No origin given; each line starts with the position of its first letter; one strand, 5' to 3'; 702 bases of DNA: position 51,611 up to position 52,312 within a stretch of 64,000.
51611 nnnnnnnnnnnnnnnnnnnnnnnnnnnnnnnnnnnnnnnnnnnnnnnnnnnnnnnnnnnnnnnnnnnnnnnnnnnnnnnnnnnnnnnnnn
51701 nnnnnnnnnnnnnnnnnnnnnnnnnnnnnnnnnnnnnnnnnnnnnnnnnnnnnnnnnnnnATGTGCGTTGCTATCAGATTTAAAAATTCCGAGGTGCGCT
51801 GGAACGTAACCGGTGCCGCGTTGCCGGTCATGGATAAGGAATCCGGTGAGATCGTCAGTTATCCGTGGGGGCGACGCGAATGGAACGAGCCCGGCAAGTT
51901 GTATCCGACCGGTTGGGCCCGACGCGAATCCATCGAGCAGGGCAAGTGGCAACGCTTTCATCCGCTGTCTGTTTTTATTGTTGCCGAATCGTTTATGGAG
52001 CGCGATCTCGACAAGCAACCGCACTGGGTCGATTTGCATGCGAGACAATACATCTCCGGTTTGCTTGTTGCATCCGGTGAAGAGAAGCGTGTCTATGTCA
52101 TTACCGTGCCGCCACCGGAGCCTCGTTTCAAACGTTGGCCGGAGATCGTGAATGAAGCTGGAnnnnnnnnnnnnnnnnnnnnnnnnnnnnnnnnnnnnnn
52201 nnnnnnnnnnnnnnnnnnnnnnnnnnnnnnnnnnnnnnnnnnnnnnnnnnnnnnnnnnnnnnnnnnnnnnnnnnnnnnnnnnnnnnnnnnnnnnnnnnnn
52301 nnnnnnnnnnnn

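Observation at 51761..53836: Short SRAP-like protein (MC... N-terminus) placed directly in front of umuDC, overlapping the umuD start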

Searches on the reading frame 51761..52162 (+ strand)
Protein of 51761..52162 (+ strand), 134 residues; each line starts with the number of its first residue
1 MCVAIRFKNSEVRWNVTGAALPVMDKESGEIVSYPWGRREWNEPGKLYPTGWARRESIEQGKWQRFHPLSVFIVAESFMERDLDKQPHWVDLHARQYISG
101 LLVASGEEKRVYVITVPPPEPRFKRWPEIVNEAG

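Call 3: search_protein_families(library=pfam, proteins=[window:51761-52162:+], max_evalue=10)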
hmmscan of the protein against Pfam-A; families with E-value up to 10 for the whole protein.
window:51761-52162:+ (134 aa): 0 families

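Call 4: search_protein_families(library=ncbifam, proteins=[window:51761-52162:+], max_evalue=10)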
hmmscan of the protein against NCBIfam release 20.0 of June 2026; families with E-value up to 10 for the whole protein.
window:51761-52162:+ (134 aa): 0 families

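Call 5: find_homologous_proteins(query=window:51761-52162:+, max_evalue=0.01)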
Query window:51761-52162:+ (134 aa): 3 proteins with E <= 0.01 among 7 candidates.
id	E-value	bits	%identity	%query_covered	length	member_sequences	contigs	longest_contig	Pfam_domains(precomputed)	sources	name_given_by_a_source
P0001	7.0e-88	310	100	100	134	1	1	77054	-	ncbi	-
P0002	8.7e-67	241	76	98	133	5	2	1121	-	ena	-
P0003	5.9e-65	236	77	99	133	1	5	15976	-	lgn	-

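Call 6: search_solved_structures(query=window:51761-52162:+, max_evalue=10, show_alignments=3)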
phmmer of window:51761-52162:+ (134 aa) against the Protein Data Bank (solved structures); distinct sequences matched with E-value up to 10: 2.
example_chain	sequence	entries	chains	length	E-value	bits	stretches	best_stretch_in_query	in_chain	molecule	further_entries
6xyw_At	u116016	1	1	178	0.14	15.3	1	75-102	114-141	At4g39880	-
9evs_1U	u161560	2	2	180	0.15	15.2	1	75-101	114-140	uL23m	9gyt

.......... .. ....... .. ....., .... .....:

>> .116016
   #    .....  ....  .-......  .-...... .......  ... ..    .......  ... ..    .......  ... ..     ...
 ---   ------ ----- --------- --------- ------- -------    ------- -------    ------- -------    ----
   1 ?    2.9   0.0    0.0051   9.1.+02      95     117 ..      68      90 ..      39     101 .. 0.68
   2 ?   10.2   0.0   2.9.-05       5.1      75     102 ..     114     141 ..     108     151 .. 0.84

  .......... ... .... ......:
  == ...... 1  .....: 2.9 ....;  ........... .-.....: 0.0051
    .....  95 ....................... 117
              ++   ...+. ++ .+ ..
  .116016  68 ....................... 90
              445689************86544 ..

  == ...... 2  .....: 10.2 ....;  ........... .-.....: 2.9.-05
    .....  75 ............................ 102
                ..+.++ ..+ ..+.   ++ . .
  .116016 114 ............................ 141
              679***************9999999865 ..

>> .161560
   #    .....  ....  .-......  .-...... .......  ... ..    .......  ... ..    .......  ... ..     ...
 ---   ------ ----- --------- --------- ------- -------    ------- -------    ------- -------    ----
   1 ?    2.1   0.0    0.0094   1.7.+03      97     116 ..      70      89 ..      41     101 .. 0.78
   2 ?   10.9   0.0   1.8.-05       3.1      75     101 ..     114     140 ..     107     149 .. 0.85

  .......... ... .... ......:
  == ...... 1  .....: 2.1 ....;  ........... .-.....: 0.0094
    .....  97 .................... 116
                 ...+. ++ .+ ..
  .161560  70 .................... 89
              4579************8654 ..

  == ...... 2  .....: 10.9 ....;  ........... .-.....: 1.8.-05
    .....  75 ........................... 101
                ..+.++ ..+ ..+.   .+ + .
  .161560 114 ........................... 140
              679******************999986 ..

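Call 7: search_protein_families(library=phrogs, proteins=[window:51761-52162:+], max_evalue=10)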
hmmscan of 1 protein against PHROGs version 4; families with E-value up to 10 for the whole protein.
window:51761-52162:+ (134 aa): 1 family
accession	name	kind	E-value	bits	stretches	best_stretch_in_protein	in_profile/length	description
phrog_12442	-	unknown function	0.19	12.8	1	38-76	34-72/88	-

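Call 11: find_encoding_contigs(protein=P0003, flank=6000, max_places=6)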
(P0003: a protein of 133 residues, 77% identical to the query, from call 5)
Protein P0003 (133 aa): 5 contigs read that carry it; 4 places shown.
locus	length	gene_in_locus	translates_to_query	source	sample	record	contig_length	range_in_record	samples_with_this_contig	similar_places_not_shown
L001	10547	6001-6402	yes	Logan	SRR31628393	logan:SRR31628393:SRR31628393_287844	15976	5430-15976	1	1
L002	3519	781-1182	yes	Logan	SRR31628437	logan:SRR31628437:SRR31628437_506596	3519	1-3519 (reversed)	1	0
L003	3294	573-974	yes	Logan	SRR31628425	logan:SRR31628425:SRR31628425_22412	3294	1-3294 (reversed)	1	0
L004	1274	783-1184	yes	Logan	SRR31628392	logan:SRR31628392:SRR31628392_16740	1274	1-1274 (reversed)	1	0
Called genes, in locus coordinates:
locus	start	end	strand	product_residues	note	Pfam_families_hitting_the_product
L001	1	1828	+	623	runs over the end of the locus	-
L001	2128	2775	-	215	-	-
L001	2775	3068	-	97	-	-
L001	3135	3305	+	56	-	-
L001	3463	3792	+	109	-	-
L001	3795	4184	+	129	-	-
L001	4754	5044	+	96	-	-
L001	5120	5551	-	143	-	-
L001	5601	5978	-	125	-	-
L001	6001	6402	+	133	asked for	-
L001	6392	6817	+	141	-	PF00717:Peptidase_S24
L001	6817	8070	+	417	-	PF00817:IMS, PF11798:IMS_HHH (faint), PF11799:IMS_C, PF13438:DUF4113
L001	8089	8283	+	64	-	-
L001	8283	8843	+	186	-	-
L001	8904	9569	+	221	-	PF22880:DUF7019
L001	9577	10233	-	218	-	PF01936:NYN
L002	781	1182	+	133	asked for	-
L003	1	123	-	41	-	?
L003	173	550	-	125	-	-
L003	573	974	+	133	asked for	-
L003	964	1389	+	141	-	PF00717:Peptidase_S24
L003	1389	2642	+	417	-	PF00817:IMS, PF11798:IMS_HHH (faint), PF11799:IMS_C, PF13438:DUF4113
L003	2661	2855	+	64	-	-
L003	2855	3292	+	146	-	?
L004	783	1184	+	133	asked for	-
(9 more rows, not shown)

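Call 12: find_encoding_contigs(protein=P0001, flank=8000, max_places=4)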
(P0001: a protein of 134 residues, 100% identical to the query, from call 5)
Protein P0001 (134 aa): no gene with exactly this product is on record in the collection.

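Call 13: find_related_loci(query=A1, collection=genome_contigs, flank=8000)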
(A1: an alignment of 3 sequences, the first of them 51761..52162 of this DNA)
Query A1 (134 aa) in genome_contigs; peptide patterns used: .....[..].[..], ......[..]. (x = any residue, [..] = any of these).
39 stretches matched a pattern, but none encodes a relative of the query by tblastn (E <= 1e-3).

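Call 14: predict_structure(alignment_id=A1)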
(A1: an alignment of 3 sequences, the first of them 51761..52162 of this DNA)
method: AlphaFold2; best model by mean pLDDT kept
length: 134 residues; sequences in the alignment: 3
mean_pLDDT: 45.3   pTM: 0.45
mean pLDDT of the five models: 45.3, 43.0, 40.1, 39.1, 37.3
residues with pLDDT >= 90: 0; 70-90: 7; 50-70: 47; < 50: 80
segments of 3 or more residues with pLDDT < 50: 15-20, 35-71, 101-134
pLDDT, mean of each block of 10 residues (from residue 1): 62 51 60 43 29 29 33 63 60 65 40 32 27 34
secondary structure, 60 per line:
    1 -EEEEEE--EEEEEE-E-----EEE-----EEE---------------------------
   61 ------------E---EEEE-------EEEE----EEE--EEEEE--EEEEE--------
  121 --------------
elements in order: E2-7 E10-15 E23-25 E31-33 E77-80 E88-91 E96-98 E101-105 E108-112

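Call 15: search_protein_representatives(alignment_id=A1)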
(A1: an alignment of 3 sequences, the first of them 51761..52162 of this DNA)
Query: 3 sequences, 133 profile positions. Proteins with E-value up to 0.001 (for the whole library): 315; up to 1e-10: 126; up to 1e-30: 1. The best 150 are listed.
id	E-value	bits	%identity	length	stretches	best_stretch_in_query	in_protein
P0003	2.7e-80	283.0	-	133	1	1-133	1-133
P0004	3.7e-24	101.3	-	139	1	1-131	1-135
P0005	2.0e-23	99.0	-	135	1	9-130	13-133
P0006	2.4e-23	98.7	-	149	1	8-132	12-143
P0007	3.3e-23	98.2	-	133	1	1-130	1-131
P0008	3.7e-23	98.1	-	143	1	1-132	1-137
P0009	6.1e-23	97.4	-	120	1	31-131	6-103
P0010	1.3e-22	96.3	-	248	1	18-132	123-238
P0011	1.3e-22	96.3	-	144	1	1-132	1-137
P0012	3.7e-22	94.8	-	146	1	4-130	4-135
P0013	4.4e-22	94.6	-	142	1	17-130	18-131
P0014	6.8e-22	94.0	-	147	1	1-131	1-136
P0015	7.0e-22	93.9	-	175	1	14-131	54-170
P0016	1.0e-21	93.4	-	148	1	1-131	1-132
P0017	1.7e-21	92.7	-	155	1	2-132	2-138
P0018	3.1e-21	91.9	-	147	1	1-131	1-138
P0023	1.3e-19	86.6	-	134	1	2-130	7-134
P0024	1.5e-19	86.4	-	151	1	17-118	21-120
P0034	2.5e-18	82.5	-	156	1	16-121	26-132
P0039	2.6e-17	79.2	-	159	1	6-126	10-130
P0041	3.8e-17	78.6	-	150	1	19-128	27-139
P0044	5.9e-17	78.0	-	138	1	1-130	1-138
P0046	7.5e-17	77.7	-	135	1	1-129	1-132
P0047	1.2e-16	77.0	-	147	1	1-131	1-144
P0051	1.5e-16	76.7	-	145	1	1-130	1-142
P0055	8.5e-16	74.3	-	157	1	14-132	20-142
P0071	1.0e-14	70.8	-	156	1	1-118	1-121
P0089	8.6e-13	64.5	-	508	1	11-132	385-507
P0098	2.2e-12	63.2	-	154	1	34-130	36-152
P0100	2.4e-12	63.1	-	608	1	14-130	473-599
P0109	7.4e-12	61.5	-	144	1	35-127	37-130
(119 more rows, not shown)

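Call 20: search_solved_structures(query=A2, max_evalue=10, show_alignments=5)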
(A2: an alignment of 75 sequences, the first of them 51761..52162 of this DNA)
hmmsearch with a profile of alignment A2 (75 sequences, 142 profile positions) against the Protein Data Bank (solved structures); distinct sequences matched with E-value up to 10: 3.
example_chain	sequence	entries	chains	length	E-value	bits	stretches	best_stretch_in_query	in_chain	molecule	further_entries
1jtd_B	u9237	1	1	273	0.0094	18.9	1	35-72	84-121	beta-lactamase inhibitor protein II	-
3qhy_B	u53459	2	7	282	0.011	18.7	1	35-72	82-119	Beta-lactamase inhibitory protein II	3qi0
9t9p_A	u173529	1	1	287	0.011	18.7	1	35-72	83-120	Beta-lactamase inhibitory protein II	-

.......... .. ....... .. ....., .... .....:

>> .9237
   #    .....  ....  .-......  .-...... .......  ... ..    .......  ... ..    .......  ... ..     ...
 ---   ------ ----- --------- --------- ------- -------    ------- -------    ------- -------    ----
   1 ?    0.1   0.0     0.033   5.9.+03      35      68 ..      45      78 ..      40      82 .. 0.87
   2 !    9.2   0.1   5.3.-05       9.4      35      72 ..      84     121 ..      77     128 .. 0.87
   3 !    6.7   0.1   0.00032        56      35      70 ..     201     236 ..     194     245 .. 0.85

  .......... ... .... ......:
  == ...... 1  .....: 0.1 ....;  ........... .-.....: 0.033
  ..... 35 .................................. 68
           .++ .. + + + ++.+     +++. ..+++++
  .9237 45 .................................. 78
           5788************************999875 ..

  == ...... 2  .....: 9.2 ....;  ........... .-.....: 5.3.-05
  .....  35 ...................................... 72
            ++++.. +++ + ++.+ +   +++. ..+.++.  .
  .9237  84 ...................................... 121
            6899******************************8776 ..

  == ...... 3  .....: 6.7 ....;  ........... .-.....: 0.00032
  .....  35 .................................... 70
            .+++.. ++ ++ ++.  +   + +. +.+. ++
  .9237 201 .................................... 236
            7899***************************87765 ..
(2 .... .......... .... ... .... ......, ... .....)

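Call 21: search_protein_families(library=pfam, alignment_id=A2, max_evalue=1)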
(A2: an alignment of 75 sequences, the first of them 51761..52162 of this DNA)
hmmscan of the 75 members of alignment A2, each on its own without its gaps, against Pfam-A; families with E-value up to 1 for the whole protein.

A. member 1, window:51761-52162:+ (134 aa): 0 families

B. families by the number of members that match (of 75 scanned): 18 families
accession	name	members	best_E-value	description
PF02586.19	SRAP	16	1.1e-06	SOS response associated peptidase (SRAP)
PF21474.3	DNApolII_N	2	0.015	DNA polymerase II, N-terminal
PF19649.4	DUF6152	2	0.21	Family of unknown function (DUF6152)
PF20812.2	PM2_P3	1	0.01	Bacteriophage PM2, Viral membrane protein P3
PF21318.3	BRCA2DBD_OB2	1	0.031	BRCA2, OB2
PF07468.17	Agglutinin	1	0.054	Agglutinin domain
PF12973.13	Cupin_7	1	0.065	ChrR Cupin-like domain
PF15640.11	Tox-MPTase4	1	0.072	Metallopeptidase toxin 4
PF06605.17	Prophage_tail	1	0.079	Prophage endopeptidase tail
PF16291.11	DUF4937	1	0.15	Domain of unknown function (DUF4937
PF16825.11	DUF5075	1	0.16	IGP family C-type lectin domain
PF20546.3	DUF6760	1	0.16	Family of unknown function (DUF6760)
PF08021.17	FAD_binding_9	1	0.18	Siderophore-interacting FAD-binding domain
PF20323.3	DUF6618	1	0.18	Family of unknown function (DUF6618)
PF09292.15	Neil1-DNA_bind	1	0.18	Endonuclease VIII-like 1, DNA bind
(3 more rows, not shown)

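Call 25: search_protein_families(library=pfam, proteins=[P0012, P0016, P0024, P0011, P0008, P0013, P0023, P0039, P0041, P0006], max_evalue=1)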
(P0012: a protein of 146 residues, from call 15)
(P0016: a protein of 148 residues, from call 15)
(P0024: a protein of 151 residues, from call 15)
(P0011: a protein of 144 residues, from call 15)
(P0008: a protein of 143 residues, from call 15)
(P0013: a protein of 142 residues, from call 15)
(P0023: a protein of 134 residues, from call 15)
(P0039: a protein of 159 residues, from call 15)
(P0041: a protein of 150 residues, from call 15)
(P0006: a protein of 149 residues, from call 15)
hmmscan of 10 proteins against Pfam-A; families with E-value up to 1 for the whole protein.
P0012 (146 aa): 2 families
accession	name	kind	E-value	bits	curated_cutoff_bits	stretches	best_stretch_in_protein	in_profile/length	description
PF02586.19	SRAP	-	0.079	12.9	27.1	1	86-134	115-170/214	SOS response associated peptidase (SRAP)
PF08021.17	FAD_binding_9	-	0.18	12.5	23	0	6-43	26-63/120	Siderophore-interacting FAD-binding domain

P0016 (148 aa): 1 family
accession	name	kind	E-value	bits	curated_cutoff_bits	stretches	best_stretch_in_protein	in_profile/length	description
PF02586.19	SRAP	-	0.0045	17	27.1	1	84-136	117-176/214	SOS response associated peptidase (SRAP)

P0024 (151 aa): 1 family
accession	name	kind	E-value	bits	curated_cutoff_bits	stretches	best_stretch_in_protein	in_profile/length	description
PF16825.11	DUF5075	-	0.16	12.1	22.6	1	61-119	115-173/173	IGP family C-type lectin domain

P0011 (144 aa): 1 family
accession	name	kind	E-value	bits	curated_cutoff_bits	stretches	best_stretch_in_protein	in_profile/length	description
PF02586.19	SRAP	-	0.16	11.9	27.1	1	55-136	79-172/214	SOS response associated peptidase (SRAP)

P0008 (143 aa): 1 family
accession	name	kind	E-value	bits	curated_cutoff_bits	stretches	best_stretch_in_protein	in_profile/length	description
PF02586.19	SRAP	-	0.0075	16.3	27.1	1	109-138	145-174/214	SOS response associated peptidase (SRAP)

P0013 (142 aa): 0 families

P0023 (134 aa): 0 families

P0039 (159 aa): 0 families

P0041 (150 aa): 1 family
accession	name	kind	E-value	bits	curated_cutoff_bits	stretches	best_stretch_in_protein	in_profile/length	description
PF20546.3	DUF6760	-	0.16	12.5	27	1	58-116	22-79/89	Family of unknown function (DUF6760)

P0006 (149 aa): 1 family
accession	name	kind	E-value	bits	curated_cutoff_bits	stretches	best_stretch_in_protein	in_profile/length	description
PF02586.19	SRAP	-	0.064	13.2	27.1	1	81-143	101-173/214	SOS response associated peptidase (SRAP)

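Call 32: predict_structure(alignment_id=A2)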
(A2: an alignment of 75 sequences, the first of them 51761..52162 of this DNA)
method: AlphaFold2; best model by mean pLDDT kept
length: 134 residues; sequences in the alignment: 75
mean_pLDDT: 96.5   pTM: 0.90
mean pLDDT of the five models: 96.5, 96.5, 96.1, 96.0, 95.8
residues with pLDDT >= 90: 128; 70-90: 5; 50-70: 1; < 50: 0
segments of 3 or more residues with pLDDT < 50: none
pLDDT, mean of each block of 10 residues (from residue 1): 96 97 94 97 95 98 98 98 97 97 98 98 97 80
secondary structure, 60 per line:
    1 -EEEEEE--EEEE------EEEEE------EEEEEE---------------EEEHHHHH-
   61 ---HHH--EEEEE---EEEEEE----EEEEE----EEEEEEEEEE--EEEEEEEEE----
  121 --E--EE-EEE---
elements in order: E2-7 E10-13 E20-24 E31-36 E52-54 H55-59 E69-73 E77-82 E87-91 E96-105 E108-116 E129-131
